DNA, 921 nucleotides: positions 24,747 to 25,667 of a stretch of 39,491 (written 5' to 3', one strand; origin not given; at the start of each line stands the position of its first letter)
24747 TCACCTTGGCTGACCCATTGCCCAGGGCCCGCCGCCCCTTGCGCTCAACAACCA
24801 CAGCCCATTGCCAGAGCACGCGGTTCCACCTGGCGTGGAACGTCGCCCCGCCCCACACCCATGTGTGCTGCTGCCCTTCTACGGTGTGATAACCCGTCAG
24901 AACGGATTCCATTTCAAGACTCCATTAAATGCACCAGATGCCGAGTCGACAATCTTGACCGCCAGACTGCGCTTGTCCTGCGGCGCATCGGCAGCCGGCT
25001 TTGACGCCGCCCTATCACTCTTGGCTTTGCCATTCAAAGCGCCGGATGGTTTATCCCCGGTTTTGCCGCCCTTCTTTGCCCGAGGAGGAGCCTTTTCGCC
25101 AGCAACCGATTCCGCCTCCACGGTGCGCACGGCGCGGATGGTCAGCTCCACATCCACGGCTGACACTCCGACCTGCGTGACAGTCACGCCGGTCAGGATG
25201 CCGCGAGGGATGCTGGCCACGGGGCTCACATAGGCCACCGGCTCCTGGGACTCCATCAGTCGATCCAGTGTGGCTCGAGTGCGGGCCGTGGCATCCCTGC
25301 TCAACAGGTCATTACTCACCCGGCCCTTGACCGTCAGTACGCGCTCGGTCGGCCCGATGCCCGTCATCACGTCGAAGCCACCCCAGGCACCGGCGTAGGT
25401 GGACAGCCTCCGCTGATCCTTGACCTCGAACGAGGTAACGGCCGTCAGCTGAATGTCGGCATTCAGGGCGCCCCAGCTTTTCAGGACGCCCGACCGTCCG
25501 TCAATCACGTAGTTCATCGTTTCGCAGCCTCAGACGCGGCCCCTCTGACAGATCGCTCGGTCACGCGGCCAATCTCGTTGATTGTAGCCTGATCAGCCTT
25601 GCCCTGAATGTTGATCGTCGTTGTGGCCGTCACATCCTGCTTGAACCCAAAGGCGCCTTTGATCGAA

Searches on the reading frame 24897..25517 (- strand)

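Call 81: search_protein_families(library=pfam, proteins=[window:24897-25517:-], max_evalue=0.01)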
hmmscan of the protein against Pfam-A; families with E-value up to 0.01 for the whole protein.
window:24897-25517:- (206 aa): 1 family
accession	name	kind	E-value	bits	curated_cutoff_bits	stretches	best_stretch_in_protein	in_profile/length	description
PF21821.3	Dit_like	-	1.2e-06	29.1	24.2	1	54-139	30-125/127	Dit-like phage tail protein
